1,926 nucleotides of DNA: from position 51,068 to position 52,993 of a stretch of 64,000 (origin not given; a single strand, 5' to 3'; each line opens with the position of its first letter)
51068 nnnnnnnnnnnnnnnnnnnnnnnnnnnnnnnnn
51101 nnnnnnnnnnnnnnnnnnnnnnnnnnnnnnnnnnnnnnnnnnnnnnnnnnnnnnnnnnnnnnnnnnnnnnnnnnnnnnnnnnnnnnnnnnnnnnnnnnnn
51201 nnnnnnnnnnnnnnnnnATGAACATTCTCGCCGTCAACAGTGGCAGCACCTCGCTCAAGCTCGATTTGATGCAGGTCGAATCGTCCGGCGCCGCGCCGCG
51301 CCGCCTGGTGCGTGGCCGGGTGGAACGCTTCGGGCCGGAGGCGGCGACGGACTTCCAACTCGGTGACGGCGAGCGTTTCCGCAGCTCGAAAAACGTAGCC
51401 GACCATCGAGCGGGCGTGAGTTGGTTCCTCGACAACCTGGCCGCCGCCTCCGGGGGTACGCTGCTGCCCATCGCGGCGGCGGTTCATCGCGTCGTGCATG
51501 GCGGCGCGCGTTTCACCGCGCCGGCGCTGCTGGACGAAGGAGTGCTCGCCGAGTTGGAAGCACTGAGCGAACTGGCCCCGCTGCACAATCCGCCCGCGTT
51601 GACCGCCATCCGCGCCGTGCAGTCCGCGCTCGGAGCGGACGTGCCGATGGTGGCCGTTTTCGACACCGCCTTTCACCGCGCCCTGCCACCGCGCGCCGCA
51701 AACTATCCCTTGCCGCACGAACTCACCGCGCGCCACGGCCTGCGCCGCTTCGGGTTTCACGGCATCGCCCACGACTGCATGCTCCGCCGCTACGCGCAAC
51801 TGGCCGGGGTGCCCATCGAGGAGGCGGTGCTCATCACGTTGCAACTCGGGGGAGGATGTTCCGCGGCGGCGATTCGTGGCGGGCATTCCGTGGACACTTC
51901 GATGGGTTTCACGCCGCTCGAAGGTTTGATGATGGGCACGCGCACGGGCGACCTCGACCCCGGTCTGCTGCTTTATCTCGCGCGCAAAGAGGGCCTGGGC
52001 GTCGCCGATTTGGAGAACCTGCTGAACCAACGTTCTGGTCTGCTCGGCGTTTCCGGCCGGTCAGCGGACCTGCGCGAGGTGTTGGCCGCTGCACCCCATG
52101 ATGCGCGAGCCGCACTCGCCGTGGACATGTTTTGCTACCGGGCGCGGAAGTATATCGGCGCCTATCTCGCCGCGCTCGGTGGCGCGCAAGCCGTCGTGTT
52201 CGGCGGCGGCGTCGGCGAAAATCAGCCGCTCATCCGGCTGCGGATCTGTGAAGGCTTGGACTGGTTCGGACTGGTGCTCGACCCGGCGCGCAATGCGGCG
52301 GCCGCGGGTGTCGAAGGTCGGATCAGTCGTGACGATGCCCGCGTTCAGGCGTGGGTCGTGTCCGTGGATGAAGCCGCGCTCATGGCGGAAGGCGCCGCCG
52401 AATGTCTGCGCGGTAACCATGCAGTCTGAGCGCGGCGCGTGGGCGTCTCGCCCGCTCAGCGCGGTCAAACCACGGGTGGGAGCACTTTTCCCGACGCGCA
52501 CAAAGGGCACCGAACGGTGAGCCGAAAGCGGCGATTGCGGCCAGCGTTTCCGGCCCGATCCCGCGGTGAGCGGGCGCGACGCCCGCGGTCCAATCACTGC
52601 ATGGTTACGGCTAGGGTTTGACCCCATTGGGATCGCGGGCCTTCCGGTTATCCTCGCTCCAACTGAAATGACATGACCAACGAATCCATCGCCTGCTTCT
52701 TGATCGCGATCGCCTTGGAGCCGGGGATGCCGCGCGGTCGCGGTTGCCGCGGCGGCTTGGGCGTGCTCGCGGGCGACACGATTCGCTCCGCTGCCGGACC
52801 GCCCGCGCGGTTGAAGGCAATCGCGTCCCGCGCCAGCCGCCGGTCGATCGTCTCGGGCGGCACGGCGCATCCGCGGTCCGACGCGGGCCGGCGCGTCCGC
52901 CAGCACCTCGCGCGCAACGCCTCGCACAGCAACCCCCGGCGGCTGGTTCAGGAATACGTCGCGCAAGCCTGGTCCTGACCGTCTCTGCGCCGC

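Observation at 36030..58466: Candidate stress/hypoxia-type fermentation island: USP domains, P-type ATPases, LdhA, phosphoketolase-acetate kinase, plus decayed hpf, CA, TerC and glgP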

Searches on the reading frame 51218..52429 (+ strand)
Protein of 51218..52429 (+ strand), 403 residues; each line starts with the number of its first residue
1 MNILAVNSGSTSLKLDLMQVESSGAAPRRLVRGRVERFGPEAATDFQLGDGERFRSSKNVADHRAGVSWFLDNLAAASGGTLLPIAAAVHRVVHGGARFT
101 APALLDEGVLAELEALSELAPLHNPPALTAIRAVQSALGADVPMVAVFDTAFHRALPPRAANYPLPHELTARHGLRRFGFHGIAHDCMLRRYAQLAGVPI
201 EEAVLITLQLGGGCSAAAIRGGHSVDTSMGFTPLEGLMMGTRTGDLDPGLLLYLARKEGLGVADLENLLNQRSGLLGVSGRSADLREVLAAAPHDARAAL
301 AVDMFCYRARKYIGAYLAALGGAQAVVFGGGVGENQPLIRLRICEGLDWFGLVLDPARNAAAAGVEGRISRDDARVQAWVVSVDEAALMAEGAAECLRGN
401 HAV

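Call 5: search_protein_families(library=pfam, proteins=[window:51218-52429:+], max_evalue=0.001)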
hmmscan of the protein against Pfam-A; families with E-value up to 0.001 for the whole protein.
window:51218-52429:+ (403 aa): 1 family
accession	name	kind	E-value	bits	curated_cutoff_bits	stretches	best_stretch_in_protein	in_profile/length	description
PF00871.23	Acetate_kinase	-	4e-114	381.8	22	1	3-390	2-391/392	Acetokinase family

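Call 44: search_protein_families(library=ncbifam, proteins=[window:51218-52429:+], max_evalue=0.00001)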
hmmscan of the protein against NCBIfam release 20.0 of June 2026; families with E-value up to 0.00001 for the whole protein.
window:51218-52429:+ (403 aa): 8 families
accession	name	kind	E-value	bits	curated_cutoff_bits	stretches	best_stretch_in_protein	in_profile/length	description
TIGR00016.1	ackA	subfamily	1.9e-111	372.7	293.4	1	2-394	5-401/405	acetate/propionate family kinase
NF009063.0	PRK12397.1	equivalog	2.4e-97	326.1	659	1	2-391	4-387/404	acetate/propionate family kinase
NF009099.0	PRK12440.1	equivalog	4.5e-88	295.9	693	1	3-394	6-394/397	acetate/propionate family kinase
NF005462.0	PRK07058.1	equivalog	7.7e-88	295.1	486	1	3-400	6-393/396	acetate/propionate family kinase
NF009045.0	PRK12379.1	equivalog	2.1e-86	290.2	580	1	3-396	7-392/402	propionate kinase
NF005520.0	PRK07157.1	equivalog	1.6e-83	281.1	561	1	2-395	4-396/400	acetate kinase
NF002834.0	PRK03011.1-5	subfamily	7.3e-23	81.2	222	1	176-353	150-326/357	butyrate kinase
TIGR02707.1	butyr_kinase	equivalog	4.8e-16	58.7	289.1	1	177-351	148-321/351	butyrate kinase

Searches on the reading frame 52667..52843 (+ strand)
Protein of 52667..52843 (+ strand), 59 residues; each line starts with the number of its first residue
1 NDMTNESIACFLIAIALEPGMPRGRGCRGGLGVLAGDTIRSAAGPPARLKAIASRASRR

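Call 17: search_solved_structures(query=window:52667-52843:+, max_evalue=10, show_alignments=2)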
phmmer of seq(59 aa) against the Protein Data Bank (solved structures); distinct sequences matched with E-value up to 10: 0.
